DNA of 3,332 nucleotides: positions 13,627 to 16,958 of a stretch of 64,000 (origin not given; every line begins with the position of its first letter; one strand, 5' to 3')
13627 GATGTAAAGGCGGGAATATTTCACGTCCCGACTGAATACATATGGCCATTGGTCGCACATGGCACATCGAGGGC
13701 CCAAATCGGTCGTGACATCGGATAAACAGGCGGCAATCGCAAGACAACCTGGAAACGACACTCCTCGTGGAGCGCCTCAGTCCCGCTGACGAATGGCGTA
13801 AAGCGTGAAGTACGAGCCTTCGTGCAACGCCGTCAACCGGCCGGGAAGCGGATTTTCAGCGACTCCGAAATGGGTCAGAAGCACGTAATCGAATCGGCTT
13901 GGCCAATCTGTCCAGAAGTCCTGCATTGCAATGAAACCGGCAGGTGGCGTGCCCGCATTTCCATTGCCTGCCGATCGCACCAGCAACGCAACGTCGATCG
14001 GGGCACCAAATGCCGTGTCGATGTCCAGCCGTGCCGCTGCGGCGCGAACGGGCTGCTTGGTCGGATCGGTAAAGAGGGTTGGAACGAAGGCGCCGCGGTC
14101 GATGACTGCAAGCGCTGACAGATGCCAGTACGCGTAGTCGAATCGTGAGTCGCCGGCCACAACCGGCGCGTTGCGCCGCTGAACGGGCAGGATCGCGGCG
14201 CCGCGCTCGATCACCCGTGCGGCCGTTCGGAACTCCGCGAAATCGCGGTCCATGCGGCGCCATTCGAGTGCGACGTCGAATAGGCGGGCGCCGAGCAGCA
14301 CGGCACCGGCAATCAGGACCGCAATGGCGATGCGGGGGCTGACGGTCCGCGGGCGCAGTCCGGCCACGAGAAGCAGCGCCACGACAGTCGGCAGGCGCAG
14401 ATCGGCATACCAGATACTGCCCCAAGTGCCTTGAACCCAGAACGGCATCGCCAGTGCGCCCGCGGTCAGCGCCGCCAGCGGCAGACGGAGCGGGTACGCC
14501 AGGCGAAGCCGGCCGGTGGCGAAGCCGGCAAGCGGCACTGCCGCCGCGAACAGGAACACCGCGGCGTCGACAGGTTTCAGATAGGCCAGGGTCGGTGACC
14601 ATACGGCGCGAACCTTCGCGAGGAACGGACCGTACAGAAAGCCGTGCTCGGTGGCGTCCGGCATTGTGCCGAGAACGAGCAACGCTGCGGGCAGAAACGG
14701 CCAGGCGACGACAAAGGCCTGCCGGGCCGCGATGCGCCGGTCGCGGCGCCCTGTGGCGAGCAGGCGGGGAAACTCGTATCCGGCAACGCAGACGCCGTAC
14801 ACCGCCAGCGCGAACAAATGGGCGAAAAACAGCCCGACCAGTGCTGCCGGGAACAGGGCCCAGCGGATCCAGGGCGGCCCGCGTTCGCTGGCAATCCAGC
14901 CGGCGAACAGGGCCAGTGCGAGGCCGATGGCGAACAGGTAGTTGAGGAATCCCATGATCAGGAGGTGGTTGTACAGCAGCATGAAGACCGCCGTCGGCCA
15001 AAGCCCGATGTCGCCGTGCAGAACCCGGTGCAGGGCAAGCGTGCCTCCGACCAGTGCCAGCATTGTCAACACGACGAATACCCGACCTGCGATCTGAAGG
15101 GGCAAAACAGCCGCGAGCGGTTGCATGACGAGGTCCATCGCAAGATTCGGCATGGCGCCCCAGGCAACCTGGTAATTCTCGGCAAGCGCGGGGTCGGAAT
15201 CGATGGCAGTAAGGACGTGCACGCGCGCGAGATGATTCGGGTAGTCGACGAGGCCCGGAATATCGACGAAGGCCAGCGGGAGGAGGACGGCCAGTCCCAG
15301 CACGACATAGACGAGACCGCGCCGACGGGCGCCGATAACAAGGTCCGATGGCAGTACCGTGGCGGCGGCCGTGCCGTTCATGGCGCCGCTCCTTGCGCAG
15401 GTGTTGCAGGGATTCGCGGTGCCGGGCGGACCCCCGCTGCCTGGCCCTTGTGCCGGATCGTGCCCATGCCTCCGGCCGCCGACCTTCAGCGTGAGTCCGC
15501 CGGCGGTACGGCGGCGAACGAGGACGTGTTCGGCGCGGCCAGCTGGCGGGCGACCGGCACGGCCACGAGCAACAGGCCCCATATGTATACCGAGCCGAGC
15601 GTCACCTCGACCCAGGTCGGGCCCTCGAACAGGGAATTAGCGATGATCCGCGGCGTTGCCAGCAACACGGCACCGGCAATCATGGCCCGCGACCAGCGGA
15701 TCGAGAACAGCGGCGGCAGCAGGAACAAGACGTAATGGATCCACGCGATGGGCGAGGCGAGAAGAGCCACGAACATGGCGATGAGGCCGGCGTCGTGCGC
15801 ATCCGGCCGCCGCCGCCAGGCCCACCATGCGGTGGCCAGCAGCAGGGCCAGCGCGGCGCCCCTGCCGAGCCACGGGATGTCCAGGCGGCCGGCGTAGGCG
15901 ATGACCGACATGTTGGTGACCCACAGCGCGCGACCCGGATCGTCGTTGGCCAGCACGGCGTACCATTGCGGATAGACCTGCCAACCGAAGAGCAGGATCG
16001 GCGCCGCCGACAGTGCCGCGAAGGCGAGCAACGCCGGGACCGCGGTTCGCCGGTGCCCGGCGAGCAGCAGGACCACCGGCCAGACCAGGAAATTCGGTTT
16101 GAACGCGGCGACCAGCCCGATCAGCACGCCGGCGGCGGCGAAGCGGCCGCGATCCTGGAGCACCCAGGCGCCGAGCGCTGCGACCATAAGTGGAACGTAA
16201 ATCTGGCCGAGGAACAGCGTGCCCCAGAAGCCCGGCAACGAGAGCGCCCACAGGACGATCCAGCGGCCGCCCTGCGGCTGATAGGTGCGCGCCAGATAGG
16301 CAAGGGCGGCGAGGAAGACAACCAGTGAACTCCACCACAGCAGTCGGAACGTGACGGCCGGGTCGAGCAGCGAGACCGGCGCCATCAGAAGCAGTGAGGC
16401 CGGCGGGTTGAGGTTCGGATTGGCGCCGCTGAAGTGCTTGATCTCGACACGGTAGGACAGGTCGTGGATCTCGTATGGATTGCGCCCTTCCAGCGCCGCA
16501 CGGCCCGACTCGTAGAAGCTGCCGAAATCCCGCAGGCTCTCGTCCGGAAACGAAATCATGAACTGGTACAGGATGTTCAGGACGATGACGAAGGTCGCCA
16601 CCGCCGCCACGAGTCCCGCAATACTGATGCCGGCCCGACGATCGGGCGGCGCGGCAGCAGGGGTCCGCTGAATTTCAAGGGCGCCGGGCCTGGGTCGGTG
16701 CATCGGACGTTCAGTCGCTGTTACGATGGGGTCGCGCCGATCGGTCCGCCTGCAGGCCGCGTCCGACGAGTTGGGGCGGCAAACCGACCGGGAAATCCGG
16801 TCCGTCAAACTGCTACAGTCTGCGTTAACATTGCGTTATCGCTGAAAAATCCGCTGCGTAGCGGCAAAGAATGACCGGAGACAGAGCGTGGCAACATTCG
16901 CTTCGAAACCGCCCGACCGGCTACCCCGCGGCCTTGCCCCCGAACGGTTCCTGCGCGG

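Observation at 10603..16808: Periplasmic arylsulfotransferase-like propeller followed by three GT-C-like membrane proteins, including two diverged DUF2029/GT87-like paralogs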

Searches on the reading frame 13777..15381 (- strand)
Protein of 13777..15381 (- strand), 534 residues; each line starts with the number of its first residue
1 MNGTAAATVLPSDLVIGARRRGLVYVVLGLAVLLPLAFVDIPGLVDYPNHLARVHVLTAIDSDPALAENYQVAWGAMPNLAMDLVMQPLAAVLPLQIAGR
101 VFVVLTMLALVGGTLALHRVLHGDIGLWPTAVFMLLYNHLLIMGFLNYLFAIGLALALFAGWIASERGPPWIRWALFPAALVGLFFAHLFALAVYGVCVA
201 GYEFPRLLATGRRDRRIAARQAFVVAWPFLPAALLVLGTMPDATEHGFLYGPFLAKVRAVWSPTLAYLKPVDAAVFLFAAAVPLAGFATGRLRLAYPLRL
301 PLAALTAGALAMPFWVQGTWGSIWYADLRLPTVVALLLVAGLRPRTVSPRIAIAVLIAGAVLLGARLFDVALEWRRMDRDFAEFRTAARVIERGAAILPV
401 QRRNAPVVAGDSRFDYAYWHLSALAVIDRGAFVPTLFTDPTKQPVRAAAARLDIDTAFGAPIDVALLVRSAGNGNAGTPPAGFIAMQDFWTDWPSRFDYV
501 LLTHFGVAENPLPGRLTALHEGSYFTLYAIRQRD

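Call 4: search_protein_families(library=pfam, proteins=[window:13777-15381:-], max_evalue=0.1)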
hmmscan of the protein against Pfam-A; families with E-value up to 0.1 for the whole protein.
window:13777-15381:- (534 aa): 0 families
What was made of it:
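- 13777..15381 (-): mem534: 534-aa GT-C-fold membrane protein of an uncatalogued family. No Pfam family (call 4).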

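Call 5: search_protein_families(library=ncbifam, proteins=[window:13777-15381:-], max_evalue=0.1)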
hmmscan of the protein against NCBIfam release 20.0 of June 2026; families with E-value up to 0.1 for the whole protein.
window:13777-15381:- (534 aa): 0 families
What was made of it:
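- On GT-C fold (for 13777-15381): No Pfam or NCBIfam hit (calls 4, 5).
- Checked: 13777-15381: no Pfam or NCBIfam family (calls 4, 5).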

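Call 26: find_homologous_proteins(query=window:13777-15381:-, max_evalue=0.001)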
Query window:13777-15381:- (534 aa): 271 proteins with E <= 0.001 among 8000 candidates; the best 120 are listed.
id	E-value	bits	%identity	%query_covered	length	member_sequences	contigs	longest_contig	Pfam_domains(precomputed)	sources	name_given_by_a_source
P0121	0.0e+0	1168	100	100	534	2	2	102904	-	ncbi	-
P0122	2.4e-241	820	69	100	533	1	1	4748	-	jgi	jgi:hypothetical protein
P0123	1.4e-235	801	68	100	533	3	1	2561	-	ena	-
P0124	3.6e-222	757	70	92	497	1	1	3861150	-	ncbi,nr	ncbi:MAG: hypothetical protein JSU82_12570 [Rhodospirillales bacterium]|nr:MAG: hypothetical protein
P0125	7.6e-203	693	62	92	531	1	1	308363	-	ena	-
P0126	2.5e-199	682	60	100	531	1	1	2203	-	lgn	-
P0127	1.2e-198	679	61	93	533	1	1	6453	-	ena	-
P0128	2.0e-198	679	62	91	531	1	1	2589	-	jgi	jgi:hypothetical protein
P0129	2.1e-198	679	60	96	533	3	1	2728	-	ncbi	ncbi:MAG: hypothetical protein ABFS30_08975 [Pseudomonadota bacterium]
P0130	2.3e-198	678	60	92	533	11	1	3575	-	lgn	-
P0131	2.7e-198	678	62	93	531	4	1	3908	-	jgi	jgi:hypothetical protein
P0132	1.1e-197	676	61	91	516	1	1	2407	-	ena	-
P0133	3.7e-197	674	61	96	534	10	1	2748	-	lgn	-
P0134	1.9e-196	672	59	99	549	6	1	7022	-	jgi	-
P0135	1.9e-196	672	60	99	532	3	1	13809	-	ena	-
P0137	3.4e-194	665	59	96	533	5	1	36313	-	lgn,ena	-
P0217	3.0e-73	266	38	91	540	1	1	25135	-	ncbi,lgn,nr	ncbi:MAG: hypothetical protein JWO83_2688 [Caulobacteraceae bacterium]|nr:hypothetical protein [Caul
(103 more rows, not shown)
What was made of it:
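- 13777..15381 (-): 271 homologs, all 'hypothetical' (call 26).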

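Call 27: find_encoding_contigs(protein=P0124, flank=10000, max_places=2)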
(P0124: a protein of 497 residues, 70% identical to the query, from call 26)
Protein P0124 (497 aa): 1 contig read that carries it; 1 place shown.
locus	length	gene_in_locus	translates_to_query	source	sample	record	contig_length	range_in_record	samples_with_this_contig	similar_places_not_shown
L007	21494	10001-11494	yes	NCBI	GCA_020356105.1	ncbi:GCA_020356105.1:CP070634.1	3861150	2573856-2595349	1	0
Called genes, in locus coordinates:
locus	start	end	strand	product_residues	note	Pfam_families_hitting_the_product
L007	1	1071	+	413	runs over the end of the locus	PF01266:DAO (faint), PF07992:Pyr_redox_2, PF13450:NAD_binding_8 (faint), PF13454:NAD_binding_9 (faint), PF13738:Pyr_redox_3, PF01593:Amino_oxidase (faint), PF00070:Pyr_redox, PF03486:HI0933_like (weak), +1 more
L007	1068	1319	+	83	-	PF02597:ThiS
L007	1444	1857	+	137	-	PF01814:Hemerythrin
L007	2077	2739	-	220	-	PF00072:Response_reg, PF00196:GerE, PF08281:Sigma70_r4_2 (weak)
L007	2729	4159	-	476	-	PF07730:HisKA_3 (weak), PF02518:HATPase_c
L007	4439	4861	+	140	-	-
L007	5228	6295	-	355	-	PF03054:tRNA_Me_trans, PF20259:tRNA_Me_trans_M, PF20258:tRNA_Me_trans_C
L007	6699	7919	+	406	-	PF09594:GT87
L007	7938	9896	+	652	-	-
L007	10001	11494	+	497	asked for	-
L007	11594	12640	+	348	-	PF00535:Glycos_transf_2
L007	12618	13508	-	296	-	PF01370:Epimerase, PF04321:RmlD_sub_bind, PF16363:GDP_Man_Dehyd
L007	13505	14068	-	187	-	PF00908:dTDP_sugar_isom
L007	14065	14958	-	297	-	PF00483:NTP_transferase, PF12804:NTP_transf_3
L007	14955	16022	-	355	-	PF01073:3Beta_HSD, PF01370:Epimerase, PF02719:Polysacc_synt_2, PF04321:RmlD_sub_bind, PF16363:GDP_Man_Dehyd, PF07993:NAD_binding_4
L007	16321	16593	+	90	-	-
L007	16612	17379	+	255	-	-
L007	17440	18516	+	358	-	PF13469:Sulfotransfer_3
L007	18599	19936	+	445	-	PF03023:MurJ (faint), PF01943:Polysacc_synt, PF13440:Polysacc_synt_3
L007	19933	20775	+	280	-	PF00685:Sulfotransfer_1 (faint), PF13469:Sulfotransfer_3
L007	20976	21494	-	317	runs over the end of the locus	PF05045:RgpF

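Call 28: find_encoding_contigs(protein=P0137, flank=10000, max_places=2)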
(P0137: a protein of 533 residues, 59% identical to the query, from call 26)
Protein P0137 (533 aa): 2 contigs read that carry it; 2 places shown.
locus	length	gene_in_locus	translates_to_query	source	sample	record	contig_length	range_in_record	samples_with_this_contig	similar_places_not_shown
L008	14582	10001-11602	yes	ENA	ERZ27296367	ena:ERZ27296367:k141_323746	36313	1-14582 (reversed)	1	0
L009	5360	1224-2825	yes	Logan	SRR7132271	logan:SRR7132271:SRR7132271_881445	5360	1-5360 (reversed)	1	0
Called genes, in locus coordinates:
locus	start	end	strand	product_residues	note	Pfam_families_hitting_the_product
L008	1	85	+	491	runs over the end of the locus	PF02085:Cytochrom_CIII (faint), PF14522:Cytochrome_C7 (faint), PF14537:Cytochrom_c3_2 (faint), PF22113:Mtrc-MtrF_II-IV_dom (faint)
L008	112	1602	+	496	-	-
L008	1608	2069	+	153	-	-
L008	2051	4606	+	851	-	-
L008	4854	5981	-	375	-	PF03054:tRNA_Me_trans, PF20259:tRNA_Me_trans_M, PF20258:tRNA_Me_trans_C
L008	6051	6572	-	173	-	-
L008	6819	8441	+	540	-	-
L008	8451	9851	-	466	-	-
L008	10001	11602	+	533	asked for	-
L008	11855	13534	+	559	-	-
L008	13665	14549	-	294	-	PF01370:Epimerase, PF04321:RmlD_sub_bind, PF16363:GDP_Man_Dehyd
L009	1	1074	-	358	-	?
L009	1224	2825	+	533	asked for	-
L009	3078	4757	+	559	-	-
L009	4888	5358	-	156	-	?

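Call 29: find_encoding_contigs(protein=P0217, flank=10000, max_places=2)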
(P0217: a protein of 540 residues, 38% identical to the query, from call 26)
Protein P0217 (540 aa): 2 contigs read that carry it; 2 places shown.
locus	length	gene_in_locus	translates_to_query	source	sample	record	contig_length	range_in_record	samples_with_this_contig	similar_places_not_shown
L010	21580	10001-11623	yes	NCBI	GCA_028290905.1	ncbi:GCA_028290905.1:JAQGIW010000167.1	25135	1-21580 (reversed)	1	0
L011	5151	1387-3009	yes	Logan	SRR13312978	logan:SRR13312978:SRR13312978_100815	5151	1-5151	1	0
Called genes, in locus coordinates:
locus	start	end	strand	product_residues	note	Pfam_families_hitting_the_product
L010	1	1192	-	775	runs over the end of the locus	PF04453:LptD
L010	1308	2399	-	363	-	PF03739:LptF_LptG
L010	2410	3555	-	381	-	PF03739:LptF_LptG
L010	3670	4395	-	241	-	PF21948:LplA-B_cat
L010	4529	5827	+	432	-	PF04909:Amidohydro_2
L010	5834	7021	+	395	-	PF22691:Thiolase_C_1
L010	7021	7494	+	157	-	PF01796:OB_ChsH2_C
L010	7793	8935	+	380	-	PF02771:Acyl-CoA_dh_N, PF02770:Acyl-CoA_dh_M, PF00441:Acyl-CoA_dh_1, PF08028:Acyl-CoA_dh_2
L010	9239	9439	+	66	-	-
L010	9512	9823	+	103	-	-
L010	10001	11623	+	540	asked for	-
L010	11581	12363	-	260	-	PF13489:Methyltransf_23, PF13649:Methyltransf_25 (faint)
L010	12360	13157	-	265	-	PF13489:Methyltransf_23, PF08003:Methyltransf_9, PF13847:Methyltransf_31, PF08241:Methyltransf_11, PF08242:Methyltransf_12, PF13649:Methyltransf_25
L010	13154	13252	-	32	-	-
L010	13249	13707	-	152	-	PF04138:GtrA_DPMS_TM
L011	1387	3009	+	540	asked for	-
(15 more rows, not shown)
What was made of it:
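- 13777..15381 (-): Neighbours elsewhere include GT2, GtrA and rfb genes (calls 27-29).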

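Call 48: predict_structure(alignment_id=A4)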
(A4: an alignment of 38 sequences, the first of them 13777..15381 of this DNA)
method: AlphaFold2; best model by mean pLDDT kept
length: 534 residues; sequences in the alignment: 38
mean_pLDDT: 91.8   pTM: 0.92
mean pLDDT of the five models: 91.8, 91.5, 90.8, 90.7, 90.3
residues with pLDDT >= 90: 437; 70-90: 63; 50-70: 15; < 50: 19
segments of 3 or more residues with pLDDT < 50: 1-13, 479-482
pLDDT, mean of each block of 10 residues (from residue 1): 41 71 97 97 96 97 98 93 95 97 98 98 95 98 97 99 93 94 97 98 96 96 95 95 85 91 94 97 96 97 98 90 91 98 93 96 97 96 98 98 80 86 98 93 93 88 91 58 65 94 93 96 97 69
secondary structure, 60 per line:
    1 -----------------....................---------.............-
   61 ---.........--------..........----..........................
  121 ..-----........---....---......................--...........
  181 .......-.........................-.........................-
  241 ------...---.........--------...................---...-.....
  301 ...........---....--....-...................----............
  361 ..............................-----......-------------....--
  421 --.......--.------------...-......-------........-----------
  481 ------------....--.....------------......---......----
elements in order: H18-37 H47-59 H64-69 E70-72 H81-90 H95-122 H128-135 H139-142 H146-167 H170-187 H189-213 H215-239 E247-249 H253-261 H270-288 E292-294 H296-311 E315-318 E321-324 H326-341 E342-344 H349-390 E396-401 H415-418 H423-429 E445-447 H449-454 H464-469 H493-496 E499-503 E516-521 E525-530
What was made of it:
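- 13777..15381 (-): AF2 model pLDDT 91.8 (call 48).
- On GT-C fold (for 13777-15381): AF2 model pLDDT 91.8, pTM 0.92 (call 48).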

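Call 50: fold_search(model_id=the predicted structure, library=pdb)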
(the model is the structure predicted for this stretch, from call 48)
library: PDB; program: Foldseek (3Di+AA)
matches with E <= 10: 191; with E <= 0.001: 1
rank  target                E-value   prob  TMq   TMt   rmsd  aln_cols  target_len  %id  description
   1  6w98_A                9.1e-04  1.00  0.46  0.23   9.0       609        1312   16  Single-Particle Cryo-EM Structure of Arabinofuranosyltransferase AftD from Mycobacteria (released 2020-05-13)
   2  5f15                  2.0e-03  1.00  0.47  0.47   9.1       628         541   13  Crystal Structure of ArnT from Cupriavidus metallidurans bound to Undecaprenyl phosphate (released 2016-02-17)
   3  9s6t_A                3.0e-03  1.00  0.38  0.42  11.2       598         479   11  Ternary cryo-EM structure of chicken ALG12 with Dol25-PP-GlcNAc2Man7, Dol25-P-Man, and Fab (released 2026-03-18)
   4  9s6s_A                5.9e-03  0.99  0.39  0.39  11.5       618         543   13  Ternary cryo-EM structure of human ALG9 with Dol25-PP-GlcNAc2Man6, Dol25-P-Man and Fab (released 2026-03-18)
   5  8age_A                9.7e-03  1.00  0.41  0.35  11.8       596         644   12  Structure of yeast oligosaccharylransferase complex with acceptor peptide bound (released 2022-12-07)
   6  8agb_A                1.0e-02  1.00  0.43  0.37  13.7       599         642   11  Structure of yeast oligosaccharylransferase complex with lipid-linked oligosaccharide bound (released 2022-12-07)
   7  3rce_A                1.6e-02  1.00  0.43  0.35   8.2       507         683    7  Bacterial oligosaccharyltransferase PglB (released 2011-06-15)
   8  9s6u_A                1.7e-02  0.99  0.45  0.44  10.1       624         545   11  Ternary cryo-EM structure of human ALG9 with Dol25-PP-GlcNAc2Man8, Dol25-P-Man and Fab (released 2026-03-18)
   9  6gxc_A                5.5e-02  0.99  0.42  0.33   8.6       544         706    8  Bacterial oligosaccharyltransferase PglB in complex with an inhibitory peptide and a reactive lipid-linked oligosaccha (released 2018-11-14)
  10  9i5k_A                1.9e-01  0.97  0.40  0.42  10.6       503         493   11  Structure of the Chaetomium thermophilum Pmt4 homodimer (C2 symmetry) (released 2025-12-24)
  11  7bvc_A                2.2e-01  0.41  0.23  0.14  13.1       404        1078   15  Cryo-EM structure of Mycobacterium smegmatis arabinosyltransferase EmbA-EmbB-AcpM2 in complex with ethambutol (released 2020-04-29)
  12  3wme                  8.1e-01  0.06  0.09  0.08  24.6       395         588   12  Crystal structure of an inward-facing eukaryotic ABC multidrug transporter (released 2014-03-19)
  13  7xw6_R                8.8e-01  0.13  0.15  0.14  21.0       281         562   17  TSHR-Gs-M22 antibody-ML109 complex (released 2022-08-17)
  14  9u3q                  9.2e-01  0.06  0.10  0.11  26.4       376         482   14  Cryo-EM structure of human AC9-Gs complex (TM domain) (released 2025-06-11)
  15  8xwv_R                9.6e-01  0.06  0.11  0.16  22.7       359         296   13  Structure of CXCR2 bound to CXCL1 (CXCR2-CXCL1-Go Full map) (released 2025-01-22)
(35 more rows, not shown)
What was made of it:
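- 13777..15381 (-): Foldseek top ten are all GT-C enzymes: AftD, ArnT, ALG12, ALG9, STT3, PglB, Pmt4 (call 50).
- On GT-C fold (for 13777-15381): The Foldseek PDB top ten are all GT-C enzymes, with probability 0.97-1.0 (call 50).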

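Call 62: search_protein_families(library=pfam, proteins=[L007:7938-9896:+], max_evalue=0.01)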
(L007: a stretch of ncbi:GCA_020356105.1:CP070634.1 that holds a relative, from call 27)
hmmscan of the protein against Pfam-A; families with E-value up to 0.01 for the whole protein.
L007:7938-9896:+ (652 aa): 0 families

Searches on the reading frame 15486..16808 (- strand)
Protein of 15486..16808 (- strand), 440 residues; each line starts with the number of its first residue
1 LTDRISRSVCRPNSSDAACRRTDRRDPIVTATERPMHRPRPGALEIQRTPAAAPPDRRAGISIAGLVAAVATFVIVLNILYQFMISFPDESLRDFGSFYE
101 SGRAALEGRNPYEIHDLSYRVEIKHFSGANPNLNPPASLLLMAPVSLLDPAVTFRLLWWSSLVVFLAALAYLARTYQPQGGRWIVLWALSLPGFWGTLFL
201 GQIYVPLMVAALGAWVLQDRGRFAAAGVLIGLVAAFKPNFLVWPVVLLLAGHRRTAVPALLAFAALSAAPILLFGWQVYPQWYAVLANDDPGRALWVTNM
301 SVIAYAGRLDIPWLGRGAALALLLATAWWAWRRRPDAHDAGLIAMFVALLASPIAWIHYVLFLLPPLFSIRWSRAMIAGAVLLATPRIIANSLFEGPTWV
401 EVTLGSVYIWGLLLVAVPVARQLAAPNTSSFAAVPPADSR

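Call 4: search_protein_families(library=pfam, proteins=[window:15486-16808:-], max_evalue=0.1)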
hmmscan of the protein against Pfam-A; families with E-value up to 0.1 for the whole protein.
window:15486-16808:- (440 aa): 1 family
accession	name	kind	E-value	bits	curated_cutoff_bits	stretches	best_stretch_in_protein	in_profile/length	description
PF09594.16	GT87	-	4.3e-28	99.1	25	1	133-353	2-237/237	Glycosyltransferase family 87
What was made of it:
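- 15486..16808 (-): GT87a: GT87 paralog with host-like GC. The start is uncertain; ATG at 16703 would give 405 aa. PF09594, E 4.3e-28 (call 4).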

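Call 5: search_protein_families(library=ncbifam, proteins=[window:15486-16808:-], max_evalue=0.1)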
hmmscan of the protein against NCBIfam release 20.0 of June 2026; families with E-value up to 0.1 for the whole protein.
window:15486-16808:- (440 aa): 1 family
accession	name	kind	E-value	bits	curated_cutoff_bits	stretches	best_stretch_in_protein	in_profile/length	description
NF009915.0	PRK13375.1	equivalog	0.00036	19.2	413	1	57-368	21-340/425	mannosyltransferase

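Call 67: search_solved_structures(query=window:15486-16808:-, max_evalue=1, show_alignments=1)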
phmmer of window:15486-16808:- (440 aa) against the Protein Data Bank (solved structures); distinct sequences matched with E-value up to 1: 0.
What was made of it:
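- On GT87 (PF09594): Equivalence to the catalytic Asp of PimE was not aligned; there was no PDB hit (call 67).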
